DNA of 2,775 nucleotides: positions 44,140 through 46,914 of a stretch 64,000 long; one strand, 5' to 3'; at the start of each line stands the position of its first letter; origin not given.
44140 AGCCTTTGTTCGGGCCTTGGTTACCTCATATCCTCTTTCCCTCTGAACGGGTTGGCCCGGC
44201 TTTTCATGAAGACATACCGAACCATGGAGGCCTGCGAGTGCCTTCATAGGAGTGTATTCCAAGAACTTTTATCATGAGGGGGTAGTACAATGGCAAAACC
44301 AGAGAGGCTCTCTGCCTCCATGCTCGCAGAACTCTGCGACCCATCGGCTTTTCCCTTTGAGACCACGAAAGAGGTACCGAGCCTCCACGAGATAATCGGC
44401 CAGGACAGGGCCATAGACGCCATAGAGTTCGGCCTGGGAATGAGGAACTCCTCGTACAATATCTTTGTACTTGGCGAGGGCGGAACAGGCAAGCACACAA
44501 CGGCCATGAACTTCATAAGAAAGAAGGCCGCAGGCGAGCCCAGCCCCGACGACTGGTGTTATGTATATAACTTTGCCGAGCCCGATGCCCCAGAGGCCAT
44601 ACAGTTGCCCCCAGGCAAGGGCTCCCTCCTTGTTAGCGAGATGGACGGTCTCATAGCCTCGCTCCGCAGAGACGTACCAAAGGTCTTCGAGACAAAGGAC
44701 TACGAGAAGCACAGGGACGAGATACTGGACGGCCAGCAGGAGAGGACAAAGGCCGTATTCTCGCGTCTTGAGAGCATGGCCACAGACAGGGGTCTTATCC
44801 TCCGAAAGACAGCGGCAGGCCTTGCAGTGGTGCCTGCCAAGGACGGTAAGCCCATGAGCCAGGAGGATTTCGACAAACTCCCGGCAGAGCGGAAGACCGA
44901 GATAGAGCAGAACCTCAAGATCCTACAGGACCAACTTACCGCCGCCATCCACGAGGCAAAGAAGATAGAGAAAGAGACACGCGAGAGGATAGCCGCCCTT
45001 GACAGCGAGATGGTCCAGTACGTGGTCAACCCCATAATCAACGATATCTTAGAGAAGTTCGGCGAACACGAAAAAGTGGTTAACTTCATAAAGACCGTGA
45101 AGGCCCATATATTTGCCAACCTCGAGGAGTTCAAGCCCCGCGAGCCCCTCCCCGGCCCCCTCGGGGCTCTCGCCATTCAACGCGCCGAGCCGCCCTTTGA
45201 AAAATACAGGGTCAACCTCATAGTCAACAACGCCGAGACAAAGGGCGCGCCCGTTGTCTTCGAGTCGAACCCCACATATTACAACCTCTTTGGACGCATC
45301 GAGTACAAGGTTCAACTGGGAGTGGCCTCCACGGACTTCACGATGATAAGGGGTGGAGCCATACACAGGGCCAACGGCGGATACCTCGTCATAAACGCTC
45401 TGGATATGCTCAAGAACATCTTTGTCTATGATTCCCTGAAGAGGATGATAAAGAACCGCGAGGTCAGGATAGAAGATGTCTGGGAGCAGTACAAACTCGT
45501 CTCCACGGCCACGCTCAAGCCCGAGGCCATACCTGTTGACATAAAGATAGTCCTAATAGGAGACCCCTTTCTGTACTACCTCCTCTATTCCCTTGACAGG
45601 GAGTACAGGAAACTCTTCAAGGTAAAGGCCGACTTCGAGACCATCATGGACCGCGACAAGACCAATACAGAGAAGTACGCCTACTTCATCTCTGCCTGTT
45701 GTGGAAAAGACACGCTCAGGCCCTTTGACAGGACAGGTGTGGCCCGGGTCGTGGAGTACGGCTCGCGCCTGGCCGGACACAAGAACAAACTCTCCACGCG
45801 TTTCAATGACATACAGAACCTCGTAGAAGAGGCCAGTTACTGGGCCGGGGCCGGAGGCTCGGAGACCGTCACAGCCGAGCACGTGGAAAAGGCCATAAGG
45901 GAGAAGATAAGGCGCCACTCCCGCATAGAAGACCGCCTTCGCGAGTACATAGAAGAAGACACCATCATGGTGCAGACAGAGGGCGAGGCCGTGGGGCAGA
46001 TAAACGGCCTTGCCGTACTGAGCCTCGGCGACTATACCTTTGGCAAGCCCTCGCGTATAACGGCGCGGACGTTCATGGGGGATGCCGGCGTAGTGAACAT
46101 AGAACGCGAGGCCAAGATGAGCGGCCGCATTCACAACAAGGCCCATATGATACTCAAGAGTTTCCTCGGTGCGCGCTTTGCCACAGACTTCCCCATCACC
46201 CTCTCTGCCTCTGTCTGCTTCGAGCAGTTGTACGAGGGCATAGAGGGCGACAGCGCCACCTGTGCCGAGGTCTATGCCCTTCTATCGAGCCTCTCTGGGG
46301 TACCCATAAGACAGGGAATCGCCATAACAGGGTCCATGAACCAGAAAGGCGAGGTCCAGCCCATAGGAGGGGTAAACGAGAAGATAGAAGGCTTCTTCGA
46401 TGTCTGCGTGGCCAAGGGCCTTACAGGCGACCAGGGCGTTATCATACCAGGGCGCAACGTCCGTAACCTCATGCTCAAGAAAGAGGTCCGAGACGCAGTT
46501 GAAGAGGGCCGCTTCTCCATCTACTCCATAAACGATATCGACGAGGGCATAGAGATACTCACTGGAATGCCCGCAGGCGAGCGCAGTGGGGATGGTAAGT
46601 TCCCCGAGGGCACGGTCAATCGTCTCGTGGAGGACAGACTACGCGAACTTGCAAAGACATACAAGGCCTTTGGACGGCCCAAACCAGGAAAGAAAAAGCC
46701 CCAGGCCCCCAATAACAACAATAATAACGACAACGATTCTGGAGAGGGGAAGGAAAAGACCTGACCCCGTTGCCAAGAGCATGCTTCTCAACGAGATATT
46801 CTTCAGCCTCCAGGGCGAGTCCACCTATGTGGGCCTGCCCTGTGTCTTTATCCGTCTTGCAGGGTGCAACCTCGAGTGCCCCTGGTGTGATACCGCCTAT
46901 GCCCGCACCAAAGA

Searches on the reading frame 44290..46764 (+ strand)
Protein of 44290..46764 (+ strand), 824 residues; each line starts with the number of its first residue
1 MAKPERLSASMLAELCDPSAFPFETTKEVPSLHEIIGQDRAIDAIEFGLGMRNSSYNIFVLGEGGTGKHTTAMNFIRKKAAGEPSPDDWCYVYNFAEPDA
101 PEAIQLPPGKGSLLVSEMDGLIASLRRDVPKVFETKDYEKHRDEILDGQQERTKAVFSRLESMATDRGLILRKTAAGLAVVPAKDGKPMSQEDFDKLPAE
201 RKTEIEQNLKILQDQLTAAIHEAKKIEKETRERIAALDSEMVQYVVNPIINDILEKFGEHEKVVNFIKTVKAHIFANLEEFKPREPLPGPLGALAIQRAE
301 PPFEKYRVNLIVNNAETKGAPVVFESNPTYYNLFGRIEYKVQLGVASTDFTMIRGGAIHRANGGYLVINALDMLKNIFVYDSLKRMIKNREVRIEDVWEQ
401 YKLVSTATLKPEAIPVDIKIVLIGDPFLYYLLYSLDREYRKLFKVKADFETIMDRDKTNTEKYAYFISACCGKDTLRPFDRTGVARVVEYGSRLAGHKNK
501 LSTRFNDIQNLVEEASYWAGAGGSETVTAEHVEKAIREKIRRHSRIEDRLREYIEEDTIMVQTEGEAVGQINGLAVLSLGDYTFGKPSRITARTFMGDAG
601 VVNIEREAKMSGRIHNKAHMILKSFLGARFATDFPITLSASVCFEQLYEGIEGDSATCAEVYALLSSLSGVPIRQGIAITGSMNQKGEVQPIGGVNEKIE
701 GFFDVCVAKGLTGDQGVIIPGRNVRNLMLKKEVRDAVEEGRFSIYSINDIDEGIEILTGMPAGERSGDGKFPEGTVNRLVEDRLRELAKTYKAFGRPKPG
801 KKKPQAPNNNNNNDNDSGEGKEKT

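Call 46: search_protein_families(library=pfam, proteins=[window:44290-46764:+], max_evalue=0.00001)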
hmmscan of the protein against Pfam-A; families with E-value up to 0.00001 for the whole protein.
window:44290-46764:+ (824 aa): 4 families
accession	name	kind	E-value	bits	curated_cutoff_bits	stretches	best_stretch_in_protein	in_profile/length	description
PF13654.12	AAA_32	-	2e-54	183.6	21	1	318-450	1-133/133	LonB-like, AAA domain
PF20436.4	LonB_AAA-LID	-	4.6e-29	100.7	22.4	1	478-542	1-65/65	Archaeal LonB, AAA+ ATPase LID domain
PF20437.3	LonC_helical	-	5.3e-14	52.4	24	1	88-119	1-32/34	Lon-like LonC helical domain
PF05362.19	Lon_C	-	4.6e-10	39.8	21.1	1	652-754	108-199/205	Lon protease (S16) C-terminal proteolytic domain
